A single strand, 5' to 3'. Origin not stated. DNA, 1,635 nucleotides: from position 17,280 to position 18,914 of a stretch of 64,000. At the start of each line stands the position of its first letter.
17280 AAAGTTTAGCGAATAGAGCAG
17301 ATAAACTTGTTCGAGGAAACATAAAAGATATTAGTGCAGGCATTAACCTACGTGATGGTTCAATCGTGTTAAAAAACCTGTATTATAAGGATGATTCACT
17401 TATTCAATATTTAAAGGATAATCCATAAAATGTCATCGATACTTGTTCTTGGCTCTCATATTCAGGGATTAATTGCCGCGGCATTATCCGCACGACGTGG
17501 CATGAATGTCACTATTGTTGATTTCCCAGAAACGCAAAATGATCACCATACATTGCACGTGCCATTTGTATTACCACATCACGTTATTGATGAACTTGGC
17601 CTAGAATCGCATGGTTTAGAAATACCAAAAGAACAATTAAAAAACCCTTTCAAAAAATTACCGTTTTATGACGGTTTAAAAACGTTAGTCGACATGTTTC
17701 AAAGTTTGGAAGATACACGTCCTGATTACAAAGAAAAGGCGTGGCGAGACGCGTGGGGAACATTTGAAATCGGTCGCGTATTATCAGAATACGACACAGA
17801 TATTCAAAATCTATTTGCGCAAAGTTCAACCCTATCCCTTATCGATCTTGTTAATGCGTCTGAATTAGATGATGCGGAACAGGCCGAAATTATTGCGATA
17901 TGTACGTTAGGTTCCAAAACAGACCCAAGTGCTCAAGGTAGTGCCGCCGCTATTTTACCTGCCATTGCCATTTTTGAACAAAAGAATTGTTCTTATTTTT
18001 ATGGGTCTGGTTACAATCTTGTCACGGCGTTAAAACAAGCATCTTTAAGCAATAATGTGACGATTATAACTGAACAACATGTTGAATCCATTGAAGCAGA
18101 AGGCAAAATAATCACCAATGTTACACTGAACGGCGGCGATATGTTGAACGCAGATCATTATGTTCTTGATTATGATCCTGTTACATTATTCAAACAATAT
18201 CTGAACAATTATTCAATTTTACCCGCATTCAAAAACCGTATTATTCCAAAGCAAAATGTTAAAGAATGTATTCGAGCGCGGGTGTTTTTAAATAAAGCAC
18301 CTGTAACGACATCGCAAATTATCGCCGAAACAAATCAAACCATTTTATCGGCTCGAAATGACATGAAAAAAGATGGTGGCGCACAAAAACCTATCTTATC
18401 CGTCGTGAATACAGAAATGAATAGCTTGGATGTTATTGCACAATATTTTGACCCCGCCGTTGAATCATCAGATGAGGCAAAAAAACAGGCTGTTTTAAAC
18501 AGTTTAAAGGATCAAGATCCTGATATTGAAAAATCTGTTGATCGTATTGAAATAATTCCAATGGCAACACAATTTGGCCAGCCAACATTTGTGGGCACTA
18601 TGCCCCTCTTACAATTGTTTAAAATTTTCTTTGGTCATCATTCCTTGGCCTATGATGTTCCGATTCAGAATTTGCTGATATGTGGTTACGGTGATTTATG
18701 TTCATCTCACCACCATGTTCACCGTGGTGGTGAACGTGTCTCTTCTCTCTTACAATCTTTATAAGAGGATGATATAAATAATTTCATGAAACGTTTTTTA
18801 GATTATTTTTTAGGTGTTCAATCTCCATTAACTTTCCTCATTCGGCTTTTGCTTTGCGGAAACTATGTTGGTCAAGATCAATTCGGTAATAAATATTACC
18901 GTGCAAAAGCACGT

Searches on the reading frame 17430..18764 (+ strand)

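Call 56: search_protein_families(library=pfam, proteins=[window:17430-18764:+], max_evalue=0.001)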
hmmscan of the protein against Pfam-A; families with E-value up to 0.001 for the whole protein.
window:17430-18764:+ (444 aa): 0 families

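Call 60: search_protein_families(library=ncbifam, proteins=[window:17430-18764:+], max_evalue=0.01)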
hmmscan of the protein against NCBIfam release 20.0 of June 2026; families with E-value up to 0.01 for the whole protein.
window:17430-18764:+ (444 aa): 8 families
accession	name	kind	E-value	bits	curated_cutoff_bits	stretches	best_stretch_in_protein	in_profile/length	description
NF045637.1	carotdesatCrtDProt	equivalog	9.1e-08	31.1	580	1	172-257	199-284/485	1-hydroxycarotenoid 3,4-desaturase CrtD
TIGR02733.1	desat_CrtD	equivalog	0.0001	21.1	549.7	0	3-31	3-31/492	C-3',4' desaturase CrtD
NF001933.0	PRK00711.1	subfamily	0.0003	19.9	383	0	196-247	202-252/429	D-amino acid dehydrogenase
NF053676.1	4oxCHCAChcC1Cy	equivalog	0.00074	18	1000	0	190-245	182-237/528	4-oxocyclohexanecarboxylate 2-dehydrogenase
NF058655.1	CrtID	equivalog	0.0013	17.7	640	0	192-249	217-273/478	bifunctional phytoene desaturase/3,4-desaturase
TIGR02734.1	crtI_fam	subfamily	0.0013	17.5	238.1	0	173-259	195-282/504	phytoene desaturase family protein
TIGR03140.1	AhpF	equivalog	0.0054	15.3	502.9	0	192-244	264-315/515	alkyl hydroperoxide reductase subunit F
NF005560.0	PRK07233.1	equivalog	0.0062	15.4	252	0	187-248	191-251/435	hypothetical protein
